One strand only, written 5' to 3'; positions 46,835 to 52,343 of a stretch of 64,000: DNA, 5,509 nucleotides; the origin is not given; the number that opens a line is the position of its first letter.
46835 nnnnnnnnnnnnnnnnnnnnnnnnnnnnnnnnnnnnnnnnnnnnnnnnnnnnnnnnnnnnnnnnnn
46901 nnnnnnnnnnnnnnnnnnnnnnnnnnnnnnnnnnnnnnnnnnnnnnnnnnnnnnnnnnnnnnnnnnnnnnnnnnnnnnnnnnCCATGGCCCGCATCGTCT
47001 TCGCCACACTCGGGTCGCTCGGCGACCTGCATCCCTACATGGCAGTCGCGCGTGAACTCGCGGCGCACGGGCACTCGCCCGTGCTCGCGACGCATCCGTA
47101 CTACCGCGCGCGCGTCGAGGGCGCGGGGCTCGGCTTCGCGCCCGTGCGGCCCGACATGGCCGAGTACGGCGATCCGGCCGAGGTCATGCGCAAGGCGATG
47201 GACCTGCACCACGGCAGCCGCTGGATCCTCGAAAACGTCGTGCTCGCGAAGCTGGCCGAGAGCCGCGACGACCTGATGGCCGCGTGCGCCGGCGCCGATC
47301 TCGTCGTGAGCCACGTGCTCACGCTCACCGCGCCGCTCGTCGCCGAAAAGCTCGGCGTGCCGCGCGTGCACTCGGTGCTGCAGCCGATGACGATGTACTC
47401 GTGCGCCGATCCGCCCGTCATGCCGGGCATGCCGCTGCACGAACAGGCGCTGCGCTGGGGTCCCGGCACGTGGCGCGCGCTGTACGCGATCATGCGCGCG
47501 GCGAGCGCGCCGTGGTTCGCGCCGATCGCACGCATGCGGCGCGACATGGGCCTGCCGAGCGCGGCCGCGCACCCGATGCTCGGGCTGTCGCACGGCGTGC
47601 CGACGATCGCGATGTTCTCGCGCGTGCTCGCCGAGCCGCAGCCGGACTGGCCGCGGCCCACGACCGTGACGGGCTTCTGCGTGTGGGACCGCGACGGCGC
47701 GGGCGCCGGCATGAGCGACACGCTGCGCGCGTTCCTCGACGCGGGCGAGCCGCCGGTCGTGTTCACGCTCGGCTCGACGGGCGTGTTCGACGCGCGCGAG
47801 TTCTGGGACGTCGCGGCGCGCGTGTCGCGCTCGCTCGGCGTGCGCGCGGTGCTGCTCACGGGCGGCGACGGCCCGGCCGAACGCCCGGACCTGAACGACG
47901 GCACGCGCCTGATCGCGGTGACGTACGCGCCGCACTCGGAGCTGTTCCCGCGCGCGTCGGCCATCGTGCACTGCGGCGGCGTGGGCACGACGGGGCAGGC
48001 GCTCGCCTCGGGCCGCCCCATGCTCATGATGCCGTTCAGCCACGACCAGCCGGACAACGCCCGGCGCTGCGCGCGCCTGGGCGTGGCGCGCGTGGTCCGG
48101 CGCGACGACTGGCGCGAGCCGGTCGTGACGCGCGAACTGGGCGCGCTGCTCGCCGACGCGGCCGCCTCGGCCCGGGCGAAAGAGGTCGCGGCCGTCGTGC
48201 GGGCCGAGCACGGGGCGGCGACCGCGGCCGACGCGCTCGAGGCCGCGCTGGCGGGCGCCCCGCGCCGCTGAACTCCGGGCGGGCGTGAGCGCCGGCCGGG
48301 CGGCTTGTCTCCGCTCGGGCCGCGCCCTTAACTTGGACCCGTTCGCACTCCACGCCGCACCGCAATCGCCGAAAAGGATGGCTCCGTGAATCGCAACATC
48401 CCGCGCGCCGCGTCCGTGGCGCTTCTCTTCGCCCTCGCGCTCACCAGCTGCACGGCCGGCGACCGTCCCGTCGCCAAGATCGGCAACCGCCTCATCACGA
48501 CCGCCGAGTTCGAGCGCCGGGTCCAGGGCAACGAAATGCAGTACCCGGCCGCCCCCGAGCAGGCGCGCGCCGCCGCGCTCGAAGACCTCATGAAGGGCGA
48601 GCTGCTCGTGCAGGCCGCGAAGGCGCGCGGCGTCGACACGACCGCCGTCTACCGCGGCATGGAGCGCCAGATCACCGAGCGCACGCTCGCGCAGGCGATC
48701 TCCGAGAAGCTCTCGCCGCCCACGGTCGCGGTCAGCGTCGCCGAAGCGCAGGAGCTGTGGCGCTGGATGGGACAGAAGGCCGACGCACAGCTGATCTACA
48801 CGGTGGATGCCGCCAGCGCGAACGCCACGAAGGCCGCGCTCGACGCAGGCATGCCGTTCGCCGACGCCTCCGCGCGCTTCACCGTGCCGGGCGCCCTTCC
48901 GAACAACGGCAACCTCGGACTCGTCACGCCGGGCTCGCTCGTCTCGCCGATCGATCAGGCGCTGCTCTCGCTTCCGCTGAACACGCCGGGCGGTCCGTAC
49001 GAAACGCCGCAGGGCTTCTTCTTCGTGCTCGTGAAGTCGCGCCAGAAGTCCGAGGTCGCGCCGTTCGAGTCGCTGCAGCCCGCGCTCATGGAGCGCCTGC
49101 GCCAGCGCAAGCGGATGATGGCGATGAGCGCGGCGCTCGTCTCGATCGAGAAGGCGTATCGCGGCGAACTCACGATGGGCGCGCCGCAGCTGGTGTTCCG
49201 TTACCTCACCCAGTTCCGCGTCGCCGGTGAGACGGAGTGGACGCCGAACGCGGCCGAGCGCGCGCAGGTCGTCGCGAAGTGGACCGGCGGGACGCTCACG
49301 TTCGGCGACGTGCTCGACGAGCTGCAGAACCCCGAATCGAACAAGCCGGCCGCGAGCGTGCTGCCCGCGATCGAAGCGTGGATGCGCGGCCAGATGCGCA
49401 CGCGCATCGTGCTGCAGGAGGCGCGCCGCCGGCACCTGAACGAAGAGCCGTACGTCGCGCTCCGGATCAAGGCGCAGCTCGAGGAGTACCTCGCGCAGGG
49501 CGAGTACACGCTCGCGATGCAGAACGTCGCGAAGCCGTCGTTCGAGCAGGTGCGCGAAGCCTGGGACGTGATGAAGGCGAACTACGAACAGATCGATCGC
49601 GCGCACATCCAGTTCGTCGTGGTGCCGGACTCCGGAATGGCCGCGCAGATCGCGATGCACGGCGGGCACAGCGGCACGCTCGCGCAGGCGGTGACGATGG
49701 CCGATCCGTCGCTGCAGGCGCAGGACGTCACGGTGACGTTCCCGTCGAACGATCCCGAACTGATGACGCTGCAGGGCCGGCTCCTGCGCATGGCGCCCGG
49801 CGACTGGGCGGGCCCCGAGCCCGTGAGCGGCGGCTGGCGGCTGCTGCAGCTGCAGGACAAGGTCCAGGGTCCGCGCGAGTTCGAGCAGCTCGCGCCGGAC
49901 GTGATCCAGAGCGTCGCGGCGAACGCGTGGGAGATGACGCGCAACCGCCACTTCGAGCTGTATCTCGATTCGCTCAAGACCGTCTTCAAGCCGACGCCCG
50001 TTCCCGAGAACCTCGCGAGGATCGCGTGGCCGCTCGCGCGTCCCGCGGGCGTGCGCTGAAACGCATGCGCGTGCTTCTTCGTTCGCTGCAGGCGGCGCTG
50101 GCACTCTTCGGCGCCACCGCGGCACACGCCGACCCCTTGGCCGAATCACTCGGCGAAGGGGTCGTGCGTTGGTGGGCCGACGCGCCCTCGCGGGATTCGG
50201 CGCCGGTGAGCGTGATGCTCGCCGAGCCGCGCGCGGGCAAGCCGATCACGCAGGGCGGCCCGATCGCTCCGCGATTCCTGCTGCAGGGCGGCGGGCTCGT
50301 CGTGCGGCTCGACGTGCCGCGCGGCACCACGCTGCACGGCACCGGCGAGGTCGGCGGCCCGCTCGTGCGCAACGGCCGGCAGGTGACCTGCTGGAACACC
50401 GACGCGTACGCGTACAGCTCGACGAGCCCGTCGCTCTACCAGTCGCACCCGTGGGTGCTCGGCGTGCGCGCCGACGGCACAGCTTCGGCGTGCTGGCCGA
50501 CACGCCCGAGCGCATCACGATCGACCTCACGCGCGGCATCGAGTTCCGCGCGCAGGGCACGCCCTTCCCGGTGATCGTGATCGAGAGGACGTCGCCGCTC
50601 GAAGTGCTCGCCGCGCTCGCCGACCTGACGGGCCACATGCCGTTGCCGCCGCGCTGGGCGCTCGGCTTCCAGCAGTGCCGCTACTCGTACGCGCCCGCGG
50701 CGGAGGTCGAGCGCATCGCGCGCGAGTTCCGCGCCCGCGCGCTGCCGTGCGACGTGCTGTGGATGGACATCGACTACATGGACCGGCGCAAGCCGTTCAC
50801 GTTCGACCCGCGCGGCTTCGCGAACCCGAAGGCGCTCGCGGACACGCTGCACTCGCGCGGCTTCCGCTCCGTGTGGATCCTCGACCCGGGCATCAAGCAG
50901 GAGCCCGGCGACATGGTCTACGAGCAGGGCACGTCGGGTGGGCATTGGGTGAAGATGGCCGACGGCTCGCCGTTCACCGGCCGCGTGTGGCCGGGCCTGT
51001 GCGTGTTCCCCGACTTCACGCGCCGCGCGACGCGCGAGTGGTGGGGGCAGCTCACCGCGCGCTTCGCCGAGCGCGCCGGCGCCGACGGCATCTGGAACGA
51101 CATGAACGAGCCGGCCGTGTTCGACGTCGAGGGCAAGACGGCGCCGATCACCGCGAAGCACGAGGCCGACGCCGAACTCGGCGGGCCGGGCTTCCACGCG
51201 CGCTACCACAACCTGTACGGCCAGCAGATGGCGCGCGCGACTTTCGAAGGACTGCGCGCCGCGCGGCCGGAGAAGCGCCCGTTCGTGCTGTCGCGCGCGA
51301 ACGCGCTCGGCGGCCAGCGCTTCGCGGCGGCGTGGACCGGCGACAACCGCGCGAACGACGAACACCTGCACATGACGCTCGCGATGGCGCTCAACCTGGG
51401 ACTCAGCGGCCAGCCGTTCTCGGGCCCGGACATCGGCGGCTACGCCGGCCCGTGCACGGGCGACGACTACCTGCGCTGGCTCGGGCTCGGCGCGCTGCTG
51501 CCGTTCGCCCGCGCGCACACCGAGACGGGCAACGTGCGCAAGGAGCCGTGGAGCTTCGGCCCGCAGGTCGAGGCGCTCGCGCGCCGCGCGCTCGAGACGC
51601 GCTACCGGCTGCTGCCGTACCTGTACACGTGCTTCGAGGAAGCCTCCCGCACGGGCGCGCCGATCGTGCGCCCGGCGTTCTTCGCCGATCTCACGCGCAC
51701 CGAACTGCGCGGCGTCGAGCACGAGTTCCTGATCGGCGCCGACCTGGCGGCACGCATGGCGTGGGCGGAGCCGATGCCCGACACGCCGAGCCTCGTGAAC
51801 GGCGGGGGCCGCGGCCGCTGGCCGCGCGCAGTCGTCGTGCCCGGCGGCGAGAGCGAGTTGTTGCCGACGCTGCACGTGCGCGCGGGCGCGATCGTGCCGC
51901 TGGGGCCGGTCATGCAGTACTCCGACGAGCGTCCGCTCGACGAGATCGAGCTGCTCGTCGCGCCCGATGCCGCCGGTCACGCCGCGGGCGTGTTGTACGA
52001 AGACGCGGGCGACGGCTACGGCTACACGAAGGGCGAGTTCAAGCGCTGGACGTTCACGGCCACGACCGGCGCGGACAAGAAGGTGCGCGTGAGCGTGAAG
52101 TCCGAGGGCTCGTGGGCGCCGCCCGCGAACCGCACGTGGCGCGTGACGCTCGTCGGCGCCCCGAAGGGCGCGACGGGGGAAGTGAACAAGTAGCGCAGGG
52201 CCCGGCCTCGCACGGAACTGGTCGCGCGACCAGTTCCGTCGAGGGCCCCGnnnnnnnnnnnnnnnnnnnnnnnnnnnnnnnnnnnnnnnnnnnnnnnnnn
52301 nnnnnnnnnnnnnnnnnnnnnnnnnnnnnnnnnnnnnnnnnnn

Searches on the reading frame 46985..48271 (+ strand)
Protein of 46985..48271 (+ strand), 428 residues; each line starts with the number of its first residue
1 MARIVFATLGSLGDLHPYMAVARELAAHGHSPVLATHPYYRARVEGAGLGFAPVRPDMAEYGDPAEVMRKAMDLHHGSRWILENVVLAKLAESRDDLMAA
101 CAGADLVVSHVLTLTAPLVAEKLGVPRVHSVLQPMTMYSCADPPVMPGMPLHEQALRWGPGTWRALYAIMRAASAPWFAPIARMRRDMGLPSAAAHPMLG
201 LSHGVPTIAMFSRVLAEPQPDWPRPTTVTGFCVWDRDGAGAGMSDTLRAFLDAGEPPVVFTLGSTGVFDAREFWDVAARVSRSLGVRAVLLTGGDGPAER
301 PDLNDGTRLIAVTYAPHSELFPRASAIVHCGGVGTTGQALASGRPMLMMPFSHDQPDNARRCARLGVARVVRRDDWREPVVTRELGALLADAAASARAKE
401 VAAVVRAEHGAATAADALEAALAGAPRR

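Call 18: search_protein_families(library=pfam, proteins=[window:46985-48271:+])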
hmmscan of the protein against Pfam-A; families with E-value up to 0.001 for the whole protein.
window:46985-48271:+ (428 aa): 4 families
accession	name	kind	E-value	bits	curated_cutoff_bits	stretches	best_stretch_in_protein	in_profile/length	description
PF06722.18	EryCIII-like_C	-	2.9e-10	40.7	31.7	1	304-409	30-133/145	Erythromycin biosynthesis protein CIII-like, C-terminal domain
PF03033.26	Glyco_transf_28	-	4.5e-07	30.5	26.2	1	4-67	1-58/139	Glycosyltransferase family 28 N-terminal domain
PF00201.24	UDPGT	-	1.1e-05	24.9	19.5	1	299-368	315-385/499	UDP-glucoronosyl and UDP-glucosyl transferase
PF04101.22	Glyco_tran_28_C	-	0.0003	21.3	22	1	304-394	50-146/166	Glycosyltransferase family 28 C-terminal domain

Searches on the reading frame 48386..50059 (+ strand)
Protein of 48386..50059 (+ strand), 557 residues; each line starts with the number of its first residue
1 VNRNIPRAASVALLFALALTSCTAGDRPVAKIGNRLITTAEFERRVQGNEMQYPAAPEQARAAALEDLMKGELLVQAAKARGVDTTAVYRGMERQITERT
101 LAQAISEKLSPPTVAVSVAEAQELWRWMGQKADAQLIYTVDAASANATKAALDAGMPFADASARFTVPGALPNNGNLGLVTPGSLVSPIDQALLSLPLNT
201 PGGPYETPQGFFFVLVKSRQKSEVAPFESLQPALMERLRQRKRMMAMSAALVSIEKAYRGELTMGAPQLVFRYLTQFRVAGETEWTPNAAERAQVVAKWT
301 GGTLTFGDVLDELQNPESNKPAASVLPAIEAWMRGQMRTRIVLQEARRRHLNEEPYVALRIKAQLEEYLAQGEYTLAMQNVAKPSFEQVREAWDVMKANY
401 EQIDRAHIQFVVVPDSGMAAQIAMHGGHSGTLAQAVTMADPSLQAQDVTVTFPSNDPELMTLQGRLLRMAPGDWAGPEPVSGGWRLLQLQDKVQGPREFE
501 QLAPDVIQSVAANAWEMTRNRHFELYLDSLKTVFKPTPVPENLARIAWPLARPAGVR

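Call 18: search_protein_families(library=pfam, proteins=[window:48386-50059:+])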
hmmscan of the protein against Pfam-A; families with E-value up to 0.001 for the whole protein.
window:48386-50059:+ (557 aa): 3 families
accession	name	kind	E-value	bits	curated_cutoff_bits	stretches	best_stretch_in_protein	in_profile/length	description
PF13145.12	Rotamase_2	-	6.7e-14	53.2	27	2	387-501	4-118/121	PPIC-type PPIASE domain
PF13616.12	Rotamase_3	-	5.6e-05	24.1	22.5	1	144-217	39-113/116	PPIC-type PPIASE domain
PF13624.11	SurA_N_3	-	0.0001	22.6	27.2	1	18-86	29-109/162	SurA-like N-terminal domain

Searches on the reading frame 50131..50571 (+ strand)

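Call 75: search_protein_families(library=pfam, proteins=[window:50131-50571:+], max_evalue=0.01)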
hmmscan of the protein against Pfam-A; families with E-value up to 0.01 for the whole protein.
window:50131-50571:+ (147 aa): 1 family
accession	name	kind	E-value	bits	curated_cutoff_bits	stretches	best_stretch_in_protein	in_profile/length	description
PF13802.12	Gal_mutarotas_2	-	1.2e-11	45.7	27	1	58-117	110-170/184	Glycosyl hydrolase 31 N-terminal galactose mutarotase-like domain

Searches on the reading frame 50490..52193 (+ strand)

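Call 18: search_protein_families(library=pfam, proteins=[window:50490-52193:+])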
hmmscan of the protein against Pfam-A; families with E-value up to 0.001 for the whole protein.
window:50490-52193:+ (567 aa): 2 families
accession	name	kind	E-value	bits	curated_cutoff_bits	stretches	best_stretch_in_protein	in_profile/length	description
PF01055.32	Glyco_hydro_31_2nd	-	1e-111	373.8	23.5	1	51-380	2-327/328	Glycosyl hydrolases family 31 TIM-barrel domain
PF17137.9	DUF5110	-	2.1e-13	50.6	27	1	485-556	1-70/71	Domain of unknown function (DUF5110)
